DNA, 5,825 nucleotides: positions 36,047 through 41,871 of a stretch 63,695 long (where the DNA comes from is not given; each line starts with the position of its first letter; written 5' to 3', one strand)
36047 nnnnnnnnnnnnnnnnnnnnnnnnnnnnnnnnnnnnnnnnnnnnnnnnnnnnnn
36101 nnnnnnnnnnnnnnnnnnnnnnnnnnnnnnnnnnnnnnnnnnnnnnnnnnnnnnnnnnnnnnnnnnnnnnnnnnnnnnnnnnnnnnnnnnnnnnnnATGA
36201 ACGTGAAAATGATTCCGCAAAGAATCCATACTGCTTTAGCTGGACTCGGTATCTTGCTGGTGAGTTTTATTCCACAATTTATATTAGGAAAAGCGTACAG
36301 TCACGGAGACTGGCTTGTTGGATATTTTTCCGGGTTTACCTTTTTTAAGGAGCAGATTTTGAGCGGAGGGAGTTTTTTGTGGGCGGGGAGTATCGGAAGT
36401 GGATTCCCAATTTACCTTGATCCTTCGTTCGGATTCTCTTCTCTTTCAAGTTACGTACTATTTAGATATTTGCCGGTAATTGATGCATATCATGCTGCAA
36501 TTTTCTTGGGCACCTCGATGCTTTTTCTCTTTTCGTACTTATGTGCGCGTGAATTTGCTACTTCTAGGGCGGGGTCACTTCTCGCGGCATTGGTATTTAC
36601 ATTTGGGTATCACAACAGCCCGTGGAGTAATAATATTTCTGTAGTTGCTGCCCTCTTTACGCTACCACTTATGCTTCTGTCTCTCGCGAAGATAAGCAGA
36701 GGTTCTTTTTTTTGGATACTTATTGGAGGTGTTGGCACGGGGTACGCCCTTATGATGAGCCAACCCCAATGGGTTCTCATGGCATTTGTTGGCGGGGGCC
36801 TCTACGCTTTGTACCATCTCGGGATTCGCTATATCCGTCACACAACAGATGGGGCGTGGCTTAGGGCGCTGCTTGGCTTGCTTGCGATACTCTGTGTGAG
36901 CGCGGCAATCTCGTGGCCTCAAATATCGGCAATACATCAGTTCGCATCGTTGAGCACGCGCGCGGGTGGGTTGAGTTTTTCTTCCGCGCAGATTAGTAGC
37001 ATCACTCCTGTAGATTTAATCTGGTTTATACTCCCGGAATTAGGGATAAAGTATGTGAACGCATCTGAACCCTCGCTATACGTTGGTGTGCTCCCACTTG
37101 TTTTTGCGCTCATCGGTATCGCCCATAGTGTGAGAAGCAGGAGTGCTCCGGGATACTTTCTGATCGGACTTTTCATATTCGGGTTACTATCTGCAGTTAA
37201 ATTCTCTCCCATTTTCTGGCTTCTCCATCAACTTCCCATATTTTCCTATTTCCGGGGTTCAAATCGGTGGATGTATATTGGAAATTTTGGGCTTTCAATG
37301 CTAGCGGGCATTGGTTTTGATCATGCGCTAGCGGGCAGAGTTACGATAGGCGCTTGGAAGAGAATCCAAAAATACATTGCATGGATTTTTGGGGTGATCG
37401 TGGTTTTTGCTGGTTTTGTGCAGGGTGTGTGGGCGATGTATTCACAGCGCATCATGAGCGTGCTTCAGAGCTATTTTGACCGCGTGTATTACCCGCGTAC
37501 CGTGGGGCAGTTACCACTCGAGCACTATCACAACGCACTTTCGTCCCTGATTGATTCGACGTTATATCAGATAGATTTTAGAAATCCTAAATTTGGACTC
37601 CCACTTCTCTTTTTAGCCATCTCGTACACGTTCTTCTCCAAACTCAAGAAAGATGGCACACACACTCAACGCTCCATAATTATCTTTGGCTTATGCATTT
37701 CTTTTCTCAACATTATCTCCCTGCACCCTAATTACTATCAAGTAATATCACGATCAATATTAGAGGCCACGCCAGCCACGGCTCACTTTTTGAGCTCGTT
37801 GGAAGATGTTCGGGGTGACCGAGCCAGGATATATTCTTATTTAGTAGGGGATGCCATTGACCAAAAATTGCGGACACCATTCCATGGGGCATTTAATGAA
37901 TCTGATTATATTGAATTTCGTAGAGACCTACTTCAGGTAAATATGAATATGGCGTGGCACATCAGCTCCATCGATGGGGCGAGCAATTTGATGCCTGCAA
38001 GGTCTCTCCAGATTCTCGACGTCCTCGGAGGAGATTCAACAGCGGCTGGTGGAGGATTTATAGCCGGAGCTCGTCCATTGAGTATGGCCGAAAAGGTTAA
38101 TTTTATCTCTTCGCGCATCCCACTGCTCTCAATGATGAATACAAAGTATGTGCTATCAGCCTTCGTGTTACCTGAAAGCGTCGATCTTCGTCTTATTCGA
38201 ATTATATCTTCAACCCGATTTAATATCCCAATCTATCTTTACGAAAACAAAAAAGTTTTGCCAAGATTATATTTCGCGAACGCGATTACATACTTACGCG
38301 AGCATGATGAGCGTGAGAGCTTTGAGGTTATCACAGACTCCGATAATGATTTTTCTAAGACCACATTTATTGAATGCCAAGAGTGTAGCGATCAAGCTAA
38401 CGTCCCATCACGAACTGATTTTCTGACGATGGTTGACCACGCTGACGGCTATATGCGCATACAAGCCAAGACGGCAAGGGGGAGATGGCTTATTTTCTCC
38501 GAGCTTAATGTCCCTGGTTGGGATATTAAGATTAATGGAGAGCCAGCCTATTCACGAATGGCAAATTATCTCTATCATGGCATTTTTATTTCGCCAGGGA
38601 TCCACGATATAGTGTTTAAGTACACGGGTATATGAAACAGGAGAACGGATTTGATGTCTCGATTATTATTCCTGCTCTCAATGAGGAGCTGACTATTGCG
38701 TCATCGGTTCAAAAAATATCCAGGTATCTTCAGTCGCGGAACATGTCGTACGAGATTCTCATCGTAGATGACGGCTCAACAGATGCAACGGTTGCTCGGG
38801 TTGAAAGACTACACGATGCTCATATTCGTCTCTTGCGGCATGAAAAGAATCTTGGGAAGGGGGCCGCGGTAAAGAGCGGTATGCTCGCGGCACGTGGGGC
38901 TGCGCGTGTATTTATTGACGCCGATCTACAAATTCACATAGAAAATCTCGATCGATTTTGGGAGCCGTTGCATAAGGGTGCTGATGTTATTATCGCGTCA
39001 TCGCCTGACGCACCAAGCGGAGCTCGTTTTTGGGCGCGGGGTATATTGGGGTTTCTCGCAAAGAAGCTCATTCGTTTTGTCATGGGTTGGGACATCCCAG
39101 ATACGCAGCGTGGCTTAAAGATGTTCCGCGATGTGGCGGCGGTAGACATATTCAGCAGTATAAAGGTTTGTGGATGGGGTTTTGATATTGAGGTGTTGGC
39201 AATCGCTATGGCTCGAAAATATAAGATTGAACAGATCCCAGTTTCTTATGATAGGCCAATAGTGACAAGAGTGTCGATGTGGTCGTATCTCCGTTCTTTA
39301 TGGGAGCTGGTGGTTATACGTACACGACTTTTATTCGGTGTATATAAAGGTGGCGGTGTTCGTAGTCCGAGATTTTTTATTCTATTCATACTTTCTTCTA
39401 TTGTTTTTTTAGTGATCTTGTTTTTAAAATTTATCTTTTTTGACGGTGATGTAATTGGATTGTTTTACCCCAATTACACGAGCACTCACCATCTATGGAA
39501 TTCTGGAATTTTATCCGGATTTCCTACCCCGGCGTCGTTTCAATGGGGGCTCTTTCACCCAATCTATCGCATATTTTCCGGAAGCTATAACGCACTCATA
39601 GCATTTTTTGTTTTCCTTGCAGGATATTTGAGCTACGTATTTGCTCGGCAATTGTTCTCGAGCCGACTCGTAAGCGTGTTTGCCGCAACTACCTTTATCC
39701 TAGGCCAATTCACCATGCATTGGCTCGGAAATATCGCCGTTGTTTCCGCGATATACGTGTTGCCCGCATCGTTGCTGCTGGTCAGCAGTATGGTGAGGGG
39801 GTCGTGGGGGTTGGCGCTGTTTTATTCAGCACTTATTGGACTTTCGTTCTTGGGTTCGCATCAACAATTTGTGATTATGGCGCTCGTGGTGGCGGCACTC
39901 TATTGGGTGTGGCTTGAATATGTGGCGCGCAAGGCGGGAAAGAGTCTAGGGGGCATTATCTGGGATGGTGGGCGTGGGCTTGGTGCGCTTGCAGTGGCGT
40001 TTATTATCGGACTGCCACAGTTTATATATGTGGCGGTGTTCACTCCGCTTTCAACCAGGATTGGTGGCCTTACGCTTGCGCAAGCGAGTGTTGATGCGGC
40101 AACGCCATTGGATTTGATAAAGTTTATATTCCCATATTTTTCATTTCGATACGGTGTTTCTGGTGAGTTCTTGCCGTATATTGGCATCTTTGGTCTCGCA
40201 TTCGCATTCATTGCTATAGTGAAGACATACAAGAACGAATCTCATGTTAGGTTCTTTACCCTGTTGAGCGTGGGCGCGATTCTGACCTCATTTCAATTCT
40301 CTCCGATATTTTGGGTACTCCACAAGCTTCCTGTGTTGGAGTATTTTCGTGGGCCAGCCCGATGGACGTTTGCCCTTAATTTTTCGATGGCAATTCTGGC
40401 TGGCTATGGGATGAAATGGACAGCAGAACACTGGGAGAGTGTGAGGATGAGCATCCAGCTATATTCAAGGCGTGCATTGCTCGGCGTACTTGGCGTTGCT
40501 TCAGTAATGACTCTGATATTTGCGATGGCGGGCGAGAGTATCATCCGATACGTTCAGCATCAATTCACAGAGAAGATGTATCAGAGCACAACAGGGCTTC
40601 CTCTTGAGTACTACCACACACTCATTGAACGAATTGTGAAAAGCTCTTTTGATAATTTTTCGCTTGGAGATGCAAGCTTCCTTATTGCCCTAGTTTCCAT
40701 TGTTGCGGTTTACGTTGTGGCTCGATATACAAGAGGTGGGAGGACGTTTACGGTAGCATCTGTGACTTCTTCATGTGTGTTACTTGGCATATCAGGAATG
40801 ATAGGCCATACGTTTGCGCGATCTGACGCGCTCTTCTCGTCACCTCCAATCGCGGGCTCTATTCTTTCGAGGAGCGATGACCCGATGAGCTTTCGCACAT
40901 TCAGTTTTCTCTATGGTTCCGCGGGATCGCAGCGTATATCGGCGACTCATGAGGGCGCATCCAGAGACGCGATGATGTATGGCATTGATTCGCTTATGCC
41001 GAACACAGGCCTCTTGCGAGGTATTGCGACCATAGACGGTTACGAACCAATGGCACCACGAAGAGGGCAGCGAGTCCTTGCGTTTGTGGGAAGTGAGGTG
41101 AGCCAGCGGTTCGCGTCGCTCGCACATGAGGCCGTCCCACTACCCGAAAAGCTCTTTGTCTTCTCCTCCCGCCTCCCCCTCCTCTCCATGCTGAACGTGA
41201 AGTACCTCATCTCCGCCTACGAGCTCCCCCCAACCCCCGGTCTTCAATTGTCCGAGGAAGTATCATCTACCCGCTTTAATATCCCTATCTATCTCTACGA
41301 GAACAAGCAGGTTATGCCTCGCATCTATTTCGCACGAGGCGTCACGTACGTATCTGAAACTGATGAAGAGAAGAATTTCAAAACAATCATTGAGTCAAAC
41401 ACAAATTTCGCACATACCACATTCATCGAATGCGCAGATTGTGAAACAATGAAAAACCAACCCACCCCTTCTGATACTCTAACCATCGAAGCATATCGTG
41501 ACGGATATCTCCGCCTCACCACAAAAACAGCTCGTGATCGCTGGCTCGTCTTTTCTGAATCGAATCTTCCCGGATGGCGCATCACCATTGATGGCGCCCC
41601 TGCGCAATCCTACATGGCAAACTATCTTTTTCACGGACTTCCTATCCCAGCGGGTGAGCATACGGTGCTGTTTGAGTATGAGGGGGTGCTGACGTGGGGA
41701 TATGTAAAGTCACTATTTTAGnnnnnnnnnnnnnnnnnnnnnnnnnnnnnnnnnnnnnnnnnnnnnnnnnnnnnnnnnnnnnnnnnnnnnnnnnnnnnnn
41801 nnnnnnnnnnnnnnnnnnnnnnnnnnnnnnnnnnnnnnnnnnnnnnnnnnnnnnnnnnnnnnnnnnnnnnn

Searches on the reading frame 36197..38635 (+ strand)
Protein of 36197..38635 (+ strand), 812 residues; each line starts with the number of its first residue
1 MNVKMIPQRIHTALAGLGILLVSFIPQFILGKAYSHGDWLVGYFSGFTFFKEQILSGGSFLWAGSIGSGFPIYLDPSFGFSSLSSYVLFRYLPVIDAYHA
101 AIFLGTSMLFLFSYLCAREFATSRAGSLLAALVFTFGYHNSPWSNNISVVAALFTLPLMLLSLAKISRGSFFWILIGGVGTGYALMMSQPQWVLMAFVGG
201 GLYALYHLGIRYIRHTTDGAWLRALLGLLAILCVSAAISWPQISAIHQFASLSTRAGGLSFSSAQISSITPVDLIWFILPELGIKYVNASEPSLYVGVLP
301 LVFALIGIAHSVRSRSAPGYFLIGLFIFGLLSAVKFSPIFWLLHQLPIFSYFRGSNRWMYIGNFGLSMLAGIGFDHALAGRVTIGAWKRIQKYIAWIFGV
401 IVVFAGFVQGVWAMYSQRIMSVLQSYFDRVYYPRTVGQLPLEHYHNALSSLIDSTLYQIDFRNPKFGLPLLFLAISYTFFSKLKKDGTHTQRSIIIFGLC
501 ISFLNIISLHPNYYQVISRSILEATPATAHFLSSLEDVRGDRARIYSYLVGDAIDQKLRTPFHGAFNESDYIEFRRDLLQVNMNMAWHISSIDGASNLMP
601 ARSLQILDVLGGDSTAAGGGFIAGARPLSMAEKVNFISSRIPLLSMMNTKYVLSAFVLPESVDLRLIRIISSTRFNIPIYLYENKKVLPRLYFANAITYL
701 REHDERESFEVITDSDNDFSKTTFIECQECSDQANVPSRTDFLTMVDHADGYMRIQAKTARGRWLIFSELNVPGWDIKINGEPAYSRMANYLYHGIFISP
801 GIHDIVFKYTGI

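Call 38: search_protein_families(library=pfam, proteins=[window:36197-38635:+], max_evalue=0.001)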
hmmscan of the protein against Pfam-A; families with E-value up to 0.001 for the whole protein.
window:36197-38635:+ (812 aa): 0 families

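Call 63: search_protein_families(library=ncbifam, proteins=[window:36197-38635:+], max_evalue=0.001)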
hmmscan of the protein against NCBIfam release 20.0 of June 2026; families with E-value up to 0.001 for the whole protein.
window:36197-38635:+ (812 aa): 0 families

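Call 74: search_protein_families(library=pfam, proteins=[window:36197-38635:+], max_evalue=1)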
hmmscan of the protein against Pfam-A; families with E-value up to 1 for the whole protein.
window:36197-38635:+ (812 aa): 2 families
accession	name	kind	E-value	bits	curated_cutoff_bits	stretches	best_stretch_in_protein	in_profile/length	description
PF09586.16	YfhO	-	0.0034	16.2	28.5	1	760-810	774-824/835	Bacterial membrane protein YfhO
PF03709.21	OKR_DC_1_N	-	0.27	12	29.3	1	644-686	30-73/111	Orn/Lys/Arg decarboxylase, N-terminal domain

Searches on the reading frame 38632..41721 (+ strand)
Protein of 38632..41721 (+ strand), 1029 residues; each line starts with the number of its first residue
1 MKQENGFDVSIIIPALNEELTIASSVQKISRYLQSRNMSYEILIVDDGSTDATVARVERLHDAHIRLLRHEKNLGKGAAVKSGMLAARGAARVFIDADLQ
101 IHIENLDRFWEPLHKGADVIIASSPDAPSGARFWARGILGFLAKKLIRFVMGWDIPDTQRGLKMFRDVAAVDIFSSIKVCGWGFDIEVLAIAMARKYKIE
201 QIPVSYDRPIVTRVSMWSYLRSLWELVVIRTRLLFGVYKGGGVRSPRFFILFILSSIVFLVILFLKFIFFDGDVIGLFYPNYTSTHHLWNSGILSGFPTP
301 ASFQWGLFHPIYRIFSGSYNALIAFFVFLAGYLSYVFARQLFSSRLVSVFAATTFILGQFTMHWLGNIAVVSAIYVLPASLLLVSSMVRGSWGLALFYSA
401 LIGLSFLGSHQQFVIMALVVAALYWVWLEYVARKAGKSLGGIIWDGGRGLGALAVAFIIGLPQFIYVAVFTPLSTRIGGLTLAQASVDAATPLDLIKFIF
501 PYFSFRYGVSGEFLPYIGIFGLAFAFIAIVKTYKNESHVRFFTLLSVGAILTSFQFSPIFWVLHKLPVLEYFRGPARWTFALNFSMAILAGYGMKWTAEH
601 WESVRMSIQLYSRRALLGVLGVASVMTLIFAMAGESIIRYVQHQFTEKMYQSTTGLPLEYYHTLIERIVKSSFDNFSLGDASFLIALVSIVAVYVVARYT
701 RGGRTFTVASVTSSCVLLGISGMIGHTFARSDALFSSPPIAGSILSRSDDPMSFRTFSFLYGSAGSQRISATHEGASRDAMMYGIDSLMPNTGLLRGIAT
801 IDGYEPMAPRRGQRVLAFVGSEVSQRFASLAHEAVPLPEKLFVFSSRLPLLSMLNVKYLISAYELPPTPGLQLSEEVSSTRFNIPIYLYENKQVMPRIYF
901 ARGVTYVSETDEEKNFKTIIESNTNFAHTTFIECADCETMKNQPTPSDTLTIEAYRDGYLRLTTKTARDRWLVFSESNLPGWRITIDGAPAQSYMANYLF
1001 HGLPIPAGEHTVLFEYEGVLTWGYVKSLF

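Call 38: search_protein_families(library=pfam, proteins=[window:38632-41721:+], max_evalue=0.001)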
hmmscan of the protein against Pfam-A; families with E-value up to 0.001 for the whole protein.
window:38632-41721:+ (1029 aa): 3 families
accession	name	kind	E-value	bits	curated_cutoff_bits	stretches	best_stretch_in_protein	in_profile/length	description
PF00535.33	Glycos_transf_2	-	1.6e-28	100.1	23.3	1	10-170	1-164/168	Glycosyl transferase family 2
PF09586.16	YfhO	-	7.3e-07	28.4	28.5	1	948-1016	754-823/835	Bacterial membrane protein YfhO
PF10111.15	Glyco_tranf_2_2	-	1.4e-05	25.2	27.3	1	10-107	1-100/276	Glycosyltransferase like family 2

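Call 63: search_protein_families(library=ncbifam, proteins=[window:38632-41721:+], max_evalue=0.001)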
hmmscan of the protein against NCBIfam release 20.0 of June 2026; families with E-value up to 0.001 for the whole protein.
window:38632-41721:+ (1029 aa): 18 families
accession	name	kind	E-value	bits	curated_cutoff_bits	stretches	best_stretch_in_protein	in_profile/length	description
NF047588.1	GlcsyltransPgfSStrep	equivalog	2e-16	60.1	500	1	9-123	3-120/308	glycosyltransferase PgfS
NF010496.0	PRK13915.1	equivalog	1.8e-15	56.9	262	1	4-100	28-128/307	glucosyl-3-phosphoglycerate synthase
NF058614.1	PPMAGASynPpgS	equivalog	4.1e-14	52.5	370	1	8-205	1-195/226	polyprenyl-phospho-N-acetylgalactosaminyl synthase PpgS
TIGR04182.1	glyco_TIGR04182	equivalog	6.9e-14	51.9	325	1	8-208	1-192/293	S-layer glycoprotein N-glycosyltransferase AglJ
TIGR03937.1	PgaC_IcaA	equivalog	2e-13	50.1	422.3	1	7-105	45-142/407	poly-beta-1,6-N-acetyl-D-glucosamine synthase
TIGR03965.1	mycofact_glyco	equivalog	5.7e-13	48.5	280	1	7-109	74-175/467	mycofactocin biosynthesis glycosyltransferase MftF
NF041875.1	EPS_EpsD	equivalog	2e-12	47.1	370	1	9-121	1-112/325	exopolysaccharide biosynthesis glycosyltransferase EpsD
TIGR04283.1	glyco_like_mftF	equivalog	5.4e-12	45.8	182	1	9-104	1-88/221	TIGR04283 family arsenosugar biosynthesis glycosyltransferase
NF007986.1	PRK10714.1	equivalog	8e-12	44.8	529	1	8-124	7-126/316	undecaprenyl-phosphate 4-deoxy-4-formamido-L-arabinose transferase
NF007482.0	PRK10073.1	equivalog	1.1e-09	37.8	423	1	8-102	7-99/334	glycosyltransferase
NF047683.1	TeichurnBiosyTuaG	equivalog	3.3e-09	36.8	400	1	8-110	7-108/252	teichuronic acid biosynthesis protein TuaG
NF041391.1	DPhHxTase_Halo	equivalog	2.8e-08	33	375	1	15-208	3-185/213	dolichyl-phosphate hexose transferase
NF041865.1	EpsU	equivalog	6.2e-08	32.1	700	1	9-122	41-156/394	exopolysaccharide biosynthesis GT2 family glycosyltransferase EpsU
NF038302.1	EPS_HpsE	equivalog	5.4e-06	25.6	300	1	8-98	2-96/307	hormogonium polysaccharide biosynthesis glycosyltransferase HpsE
NF045692.1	OglycostaseCruG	equivalog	9.7e-06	24.7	600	1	8-91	42-128/386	2'-O-glycosyltransferase CruG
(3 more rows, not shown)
